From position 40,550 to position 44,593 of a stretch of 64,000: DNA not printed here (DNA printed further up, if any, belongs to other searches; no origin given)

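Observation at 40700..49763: Possible T9SS core module: TonB-dependent-like barrel, 1358-aa CTD protein (PorU candidate) and PorV-like barrel in one same-strand array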

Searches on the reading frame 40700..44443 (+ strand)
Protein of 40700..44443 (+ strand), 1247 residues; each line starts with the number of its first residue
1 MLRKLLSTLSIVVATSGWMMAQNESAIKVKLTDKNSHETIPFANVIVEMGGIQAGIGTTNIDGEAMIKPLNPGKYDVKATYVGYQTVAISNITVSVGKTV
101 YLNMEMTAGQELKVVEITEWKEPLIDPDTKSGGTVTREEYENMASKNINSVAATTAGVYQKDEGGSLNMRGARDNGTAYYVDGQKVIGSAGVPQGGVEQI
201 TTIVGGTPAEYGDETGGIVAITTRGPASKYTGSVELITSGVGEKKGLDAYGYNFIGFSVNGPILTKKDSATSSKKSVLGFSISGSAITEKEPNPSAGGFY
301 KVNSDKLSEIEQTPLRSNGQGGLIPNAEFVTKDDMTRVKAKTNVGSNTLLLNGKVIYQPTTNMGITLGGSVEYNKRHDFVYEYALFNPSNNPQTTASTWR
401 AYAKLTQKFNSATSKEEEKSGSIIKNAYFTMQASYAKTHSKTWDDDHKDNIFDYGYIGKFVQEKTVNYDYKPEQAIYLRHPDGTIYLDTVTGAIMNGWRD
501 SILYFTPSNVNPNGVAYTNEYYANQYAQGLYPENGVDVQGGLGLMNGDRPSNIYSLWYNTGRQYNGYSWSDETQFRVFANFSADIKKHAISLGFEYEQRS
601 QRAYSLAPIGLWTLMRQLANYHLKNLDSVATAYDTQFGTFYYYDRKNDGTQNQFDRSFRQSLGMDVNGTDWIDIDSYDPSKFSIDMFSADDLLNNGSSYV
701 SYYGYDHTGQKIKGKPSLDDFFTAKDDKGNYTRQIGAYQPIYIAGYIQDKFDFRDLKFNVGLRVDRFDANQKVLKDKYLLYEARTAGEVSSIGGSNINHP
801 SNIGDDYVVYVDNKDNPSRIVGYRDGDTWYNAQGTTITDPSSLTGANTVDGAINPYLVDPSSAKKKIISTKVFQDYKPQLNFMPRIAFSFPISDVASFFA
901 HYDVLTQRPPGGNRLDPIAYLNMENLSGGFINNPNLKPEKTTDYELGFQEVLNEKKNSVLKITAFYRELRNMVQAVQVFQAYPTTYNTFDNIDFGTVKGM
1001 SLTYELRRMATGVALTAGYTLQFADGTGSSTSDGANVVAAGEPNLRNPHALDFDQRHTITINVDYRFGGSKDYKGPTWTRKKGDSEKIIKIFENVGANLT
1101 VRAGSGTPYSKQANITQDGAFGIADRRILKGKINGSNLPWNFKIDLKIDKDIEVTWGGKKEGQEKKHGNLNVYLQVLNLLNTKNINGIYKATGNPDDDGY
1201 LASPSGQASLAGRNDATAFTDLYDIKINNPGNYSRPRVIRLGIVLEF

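Call 3: search_protein_families(library=pfam, proteins=[window:40700-44443:+], max_evalue=0.01)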
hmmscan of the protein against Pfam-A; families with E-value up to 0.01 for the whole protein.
window:40700-44443:+ (1247 aa): 4 families
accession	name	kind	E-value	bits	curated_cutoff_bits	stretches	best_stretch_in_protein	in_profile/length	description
PF00593.30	TonB_dep_Rec_b-barrel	-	3.7e-12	47.3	27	1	520-1124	22-415/436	TonB dependent receptor-like, beta-barrel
PF13620.12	CarboxypepD_reg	-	4.5e-11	43.4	32.3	1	27-107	2-82/82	Carboxypeptidase regulatory-like domain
PF13715.12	CarbopepD_reg_2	-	7.7e-08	32.7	32.2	1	30-108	4-78/88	CarboxypepD_reg-like domain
PF07715.20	Plug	-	3.6e-07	31.1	23.9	1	134-217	11-106/107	TonB-dependent Receptor Plug Domain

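Call 4: search_protein_families(library=ncbifam, proteins=[window:40700-44443:+], max_evalue=0.01)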
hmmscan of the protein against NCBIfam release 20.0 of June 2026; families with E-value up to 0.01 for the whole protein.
window:40700-44443:+ (1247 aa): 0 families

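Call 13: search_solved_structures(query=window:40700-44443:+, max_evalue=1)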
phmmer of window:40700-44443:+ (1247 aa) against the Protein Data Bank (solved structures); distinct sequences matched with E-value up to 1: 0.

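Call 33: find_homologous_proteins(query=window:40700-44443:+)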
Query window:40700-44443:+ (1247 aa): 1161 proteins with E <= 0.001 among 8000 candidates; the best 120 are listed.
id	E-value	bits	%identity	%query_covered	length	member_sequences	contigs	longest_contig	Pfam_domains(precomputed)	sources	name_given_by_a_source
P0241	0.0e+0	2361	81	100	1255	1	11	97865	PF13715.13,PF07715.21,PF13620.13,PF00593.31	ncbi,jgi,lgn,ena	-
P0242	0.0e+0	2216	77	100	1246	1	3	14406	PF13715.13,PF07715.21,PF13620.13,PF00593.31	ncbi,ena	-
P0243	0.0e+0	2154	75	100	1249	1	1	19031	PF13715.13,PF07715.21,PF13620.13,PF00593.31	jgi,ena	jgi:hypothetical protein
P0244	0.0e+0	2126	74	100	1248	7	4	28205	PF13715.13,PF07715.21,PF13620.13,PF00593.31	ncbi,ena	-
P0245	0.0e+0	2080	73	100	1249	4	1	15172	PF13715.13,PF07715.21,PF13620.13,PF00593.31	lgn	-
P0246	0.0e+0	2059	72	100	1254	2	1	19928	PF13715.13,PF07715.21,PF13620.13,PF00593.31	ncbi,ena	-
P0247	0.0e+0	2050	72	100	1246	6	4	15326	PF13715.13,PF07715.21,PF13620.13,PF00593.31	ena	-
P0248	0.0e+0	2036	72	100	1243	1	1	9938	PF13715.13,PF07715.21,PF13620.13,PF00593.31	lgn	-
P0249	0.0e+0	2029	73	100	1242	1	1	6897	PF13715.13,PF07715.21,PF13620.13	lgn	-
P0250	0.0e+0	1986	70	100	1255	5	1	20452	PF13715.13,PF07715.21,PF13620.13,PF00593.31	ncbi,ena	-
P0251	0.0e+0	1980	71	100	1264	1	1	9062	PF13715.13,PF07715.21,PF13620.13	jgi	-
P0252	0.0e+0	1943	68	100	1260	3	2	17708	PF13715.13,PF07715.21,PF13620.13,PF00593.31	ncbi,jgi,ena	jgi:hypothetical protein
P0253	0.0e+0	1936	69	100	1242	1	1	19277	PF13715.13,PF07715.21,PF13620.13,PF00593.31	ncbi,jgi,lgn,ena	jgi:hypothetical protein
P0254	0.0e+0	1932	68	100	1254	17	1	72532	PF13715.13,PF07715.21,PF13620.13,PF00593.31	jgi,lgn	jgi:hypothetical protein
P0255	0.0e+0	1927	68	100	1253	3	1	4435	PF13715.13,PF07715.21,PF13620.13,PF00593.31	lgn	-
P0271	0.0e+0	1880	66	100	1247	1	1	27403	PF13715.13,PF07715.21,PF13620.13,PF00593.31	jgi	-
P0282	0.0e+0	1867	66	100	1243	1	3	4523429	PF13715.13,PF07715.21,PF13620.13,PF00593.31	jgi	jgi:hypothetical protein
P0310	0.0e+0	1816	65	100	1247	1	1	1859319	PF13715.13,PF07715.21,PF13620.13,PF00593.31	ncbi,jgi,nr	ncbi:MAG: hypothetical protein K0Q95_2626 [Bacteroidota bacterium]|jgi:hypothetical protein|nr:hypot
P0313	0.0e+0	1808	65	100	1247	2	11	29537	PF13715.13,PF07715.21,PF13620.13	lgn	-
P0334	0.0e+0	1624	59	100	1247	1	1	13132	PF13715.13,PF07715.21,PF13620.13,PF00593.31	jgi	jgi:hypothetical protein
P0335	0.0e+0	1623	59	100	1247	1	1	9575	PF13715.13,PF07715.21,PF13620.13,PF00593.31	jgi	jgi:hypothetical protein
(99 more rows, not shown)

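Call 45: search_solved_structures(query=A3, max_evalue=0.01)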
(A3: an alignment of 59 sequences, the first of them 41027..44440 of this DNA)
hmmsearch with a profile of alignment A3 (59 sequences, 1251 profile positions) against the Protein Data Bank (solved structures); distinct sequences matched with E-value up to 0.01: 2.
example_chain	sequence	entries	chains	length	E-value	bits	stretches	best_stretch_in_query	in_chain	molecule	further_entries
4wi0_B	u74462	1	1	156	0.001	19.9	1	40-100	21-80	Cellulosomal scaffoldin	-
4u3s_B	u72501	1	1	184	0.0015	19.3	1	38-100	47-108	Cellulosomal scaffoldin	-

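Call 62: predict_structure(alignment_id=A3)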
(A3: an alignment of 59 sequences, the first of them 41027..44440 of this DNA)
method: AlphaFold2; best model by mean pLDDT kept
length: 1138 residues; sequences in the alignment: 59
mean_pLDDT: 77.1   pTM: 0.75
mean pLDDT of the five models: 77.1, 76.9, 74.9, 71.9, 69.7
residues with pLDDT >= 90: 166; 70-90: 701; 50-70: 195; < 50: 76
segments of 3 or more residues with pLDDT < 50: 1-20, 55-67, 96-107, 446-452, 918-924, 936-939, 1013-1015
pLDDT, mean of each block of 10 residues (from residue 1): 30 30 66 75 64 46 46 67 71 54 47 72 86 64 87 76 70 88 81 83 82 81 84 81 85 82 87 65 85 86 55 69 90 87 91 92 90 87 90 92 86 88 89 86 49 73 91 80 88 91 91 87 86 89 92 90 92 93 78 91 85 87 89 87 75 85 85 88 84 90 88 89 88 81 85 76 86 81 77 73 75 65 78 80 73 80 77 78 74 71 70 61 51 50 68 73 69 61 77 75 57 54 67 86 75 65 87 79 66 73 80 77 83 87
secondary structure, 60 per line:
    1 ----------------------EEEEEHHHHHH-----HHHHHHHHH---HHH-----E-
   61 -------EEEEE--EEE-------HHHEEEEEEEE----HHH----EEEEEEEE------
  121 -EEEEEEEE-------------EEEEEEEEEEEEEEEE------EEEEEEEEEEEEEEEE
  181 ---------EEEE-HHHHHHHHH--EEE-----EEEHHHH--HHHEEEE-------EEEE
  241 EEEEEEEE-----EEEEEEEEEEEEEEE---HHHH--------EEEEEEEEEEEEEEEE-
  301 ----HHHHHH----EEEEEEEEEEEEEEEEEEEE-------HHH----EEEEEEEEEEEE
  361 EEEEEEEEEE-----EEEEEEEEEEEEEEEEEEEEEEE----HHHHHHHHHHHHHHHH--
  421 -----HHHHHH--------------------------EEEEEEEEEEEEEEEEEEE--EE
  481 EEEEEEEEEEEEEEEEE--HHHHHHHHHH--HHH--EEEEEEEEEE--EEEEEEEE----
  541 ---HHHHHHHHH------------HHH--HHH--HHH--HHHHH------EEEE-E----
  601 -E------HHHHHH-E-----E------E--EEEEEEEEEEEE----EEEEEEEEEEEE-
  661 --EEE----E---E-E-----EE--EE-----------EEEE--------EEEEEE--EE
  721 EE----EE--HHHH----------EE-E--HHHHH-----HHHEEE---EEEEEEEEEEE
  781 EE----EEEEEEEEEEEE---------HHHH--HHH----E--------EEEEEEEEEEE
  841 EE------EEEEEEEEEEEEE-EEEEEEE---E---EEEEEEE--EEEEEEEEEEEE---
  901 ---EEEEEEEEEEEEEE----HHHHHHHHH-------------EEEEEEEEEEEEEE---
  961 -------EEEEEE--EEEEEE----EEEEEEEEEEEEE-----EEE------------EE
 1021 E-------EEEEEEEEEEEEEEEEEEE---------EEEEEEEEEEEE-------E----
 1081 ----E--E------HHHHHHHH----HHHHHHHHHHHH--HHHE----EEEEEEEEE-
elements in order (helices of 4 or more, strands of 3 or more residues): E23-27 H28-33 H39-47 E68-72 E75-77 E88-95 E107-114 E122-129 E143-158 E165-180 E190-193 H195-203 E206-208 E214-216 H217-220 E226-229 E237-248 E254-268 H272-275 E284-299 H305-310 E315-334 E349-370 E376-398 H403-418 H426-431 E458-476 E479-497 H500-509 E517-526 E529-536 H544-552 H580-584 E591-594 H609-614 E632-643 E648-659 E663-665 E699-702 E711-716 E719-722 H731-734 H751-755 E764-766 E770-782 E787-798 H808-811 E830-842 E849-861 E863-869 E877-883 E886-897 E904-917 H922-930 E944-957 E968-973 E976-981 E986-998 E1004-1006 E1019-1021 E1029-1047 E1057-1068 H1095-1102 H1107-1118 E1129-1137

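Call 65: fold_search(model_id=the predicted structure, library=pdb)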
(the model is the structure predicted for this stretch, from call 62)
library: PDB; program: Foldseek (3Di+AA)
matches with E <= 10: 805; with E <= 0.001: 199
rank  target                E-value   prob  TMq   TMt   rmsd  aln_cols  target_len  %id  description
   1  5fr8_A                5.3e-24  1.00  0.39  0.60  12.0      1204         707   11  Crystal structure of the siderophore receptor PirA from Acinetobacter baumannii (released 2016-05-11)
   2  8the_A                7.5e-23  1.00  0.40  0.59  11.4      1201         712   10  Cryo-EM structure of Pseudomonas aeruginosa TonB-dependent transporter PhuR in complex with synthetic antibody and hem (released 2024-01-31)
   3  5nc4                  8.3e-23  1.00  0.41  0.64  11.8      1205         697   10  Crystal structure of the ferric enterobactin receptor (PfeA) in complex with protochelin from Pseudomonas aeruginosa (released 2018-03-21)
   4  6i2j                  2.0e-22  1.00  0.41  0.63  12.2      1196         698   10  Crystal structure of the ferric enterobactin receptor mutant (Q482A) from Pseudomonas aeruginosa (PfeA) in complex with  (released 2019-01-16)
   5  5out                  2.1e-22  1.00  0.40  0.62  12.0      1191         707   10  CRYSTAL STRUCTURE OF THE FERRIC ENTEROBACTIN RECEPTOR (PFEA) MUTANT (G324V) FROM PSEUDOMONAS AERUGINOSA (released 2018-09-05)
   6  5nc3                  4.5e-22  1.00  0.40  0.62  11.7      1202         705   10  Crystal structure of the ferric enterobactin receptor (PfeA) from Pseudomonas aeruginosa in complex with the tris-catech (released 2018-03-21)
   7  6q5e                  1.2e-21  1.00  0.41  0.63  11.2      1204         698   10  Crystal structure of the ferric enterobactin receptor from Pseudomonas aeruginosa (PfeA) in complex with enterobactin (released 2019-01-16)
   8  9nn6_A                1.7e-21  1.00  0.39  0.66   8.6      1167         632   10  E. coli Cir in Complex with the RBD of Microcin V (released 2025-09-24)
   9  5mzs                  1.8e-21  1.00  0.40  0.62  11.8      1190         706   10  Crystal structure of the ferric enterobactin receptor (PfeA) mutant (R480A_Q482A) from Pseudomonas aeruginosa (released 2018-02-14)
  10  6r1f                  2.1e-21  1.00  0.41  0.64  10.8      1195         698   10  Crystal structure of the ferric enterobactin receptor mutant R480A from Pseudomonas aeruginosa (PfeA) in complex with en (released 2019-04-10)
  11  5m9b                  2.6e-21  1.00  0.41  0.63  11.6      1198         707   10  Crystal structure of the ferric enterobactin receptor (PfeA) from Pseudomonas aeruginosa (released 2018-02-21)
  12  2o5p_B                5.3e-21  1.00  0.39  0.57  13.8      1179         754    9  Crystal structure of the full length ferric pyoverdine outer membrane receptor FpvA of Pseudomonas aeruginosa in its a (released 2007-10-30)
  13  6bpm_A                9.1e-21  1.00  0.39  0.59  15.1      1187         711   10  The crystal structure of the Ferric-Catecholate import receptor Fiu from K12 E. coli: Closed form (C21) (released 2018-11-28)
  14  1xkw                  1.0e-20  1.00  0.39  0.63  12.2      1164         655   10  Pyochelin outer membrane receptor FptA from Pseudomonas aeruginosa (released 2005-10-04)
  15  6e4v                  3.5e-20  1.00  0.39  0.63  12.9      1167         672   10  The Crystal Structure of FhuE from E. coli in complex with its substrate Coprogen (released 2019-04-10)
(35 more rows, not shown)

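Call 105: find_encoding_contigs(protein=P0282, flank=10000, max_places=2)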
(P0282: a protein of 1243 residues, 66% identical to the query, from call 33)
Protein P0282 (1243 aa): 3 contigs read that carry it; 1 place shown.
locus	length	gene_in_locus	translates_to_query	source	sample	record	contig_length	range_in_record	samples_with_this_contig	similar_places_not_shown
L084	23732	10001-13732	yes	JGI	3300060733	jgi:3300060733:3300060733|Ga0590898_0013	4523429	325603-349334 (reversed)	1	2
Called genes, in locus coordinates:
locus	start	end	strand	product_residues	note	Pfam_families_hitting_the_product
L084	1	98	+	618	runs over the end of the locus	PF13667:ThiC-associated, PF01964:ThiC_Rad_SAM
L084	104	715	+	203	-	PF02581:TMP-TENI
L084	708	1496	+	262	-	PF08543:Phos_pyr_kin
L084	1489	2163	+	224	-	PF02581:TMP-TENI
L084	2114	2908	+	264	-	PF05690:ThiG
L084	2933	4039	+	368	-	PF04055:Radical_SAM, PF06968:BATS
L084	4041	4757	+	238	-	PF00899:ThiF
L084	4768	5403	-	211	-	PF02581:TMP-TENI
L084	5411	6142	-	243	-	PF01884:PcrB, PF04131:NanE (weak), PF00977:His_biosynth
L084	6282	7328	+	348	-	-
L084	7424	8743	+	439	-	PF05221:AdoHcyase, PF02826:2-Hacid_dh_C, PF00670:AdoHcyase_NAD, PF01488:Shikimate_DH (faint), PF07991:KARI_N (weak), PF13241:NAD_binding_7 (weak)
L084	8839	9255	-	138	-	-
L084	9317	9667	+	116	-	-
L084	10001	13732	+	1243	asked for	PF13620:CarboxypepD_reg, PF13715:CarbopepD_reg_2, PF07715:Plug, PF00593:TonB_dep_Rec_b-barrel (weak)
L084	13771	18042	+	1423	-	-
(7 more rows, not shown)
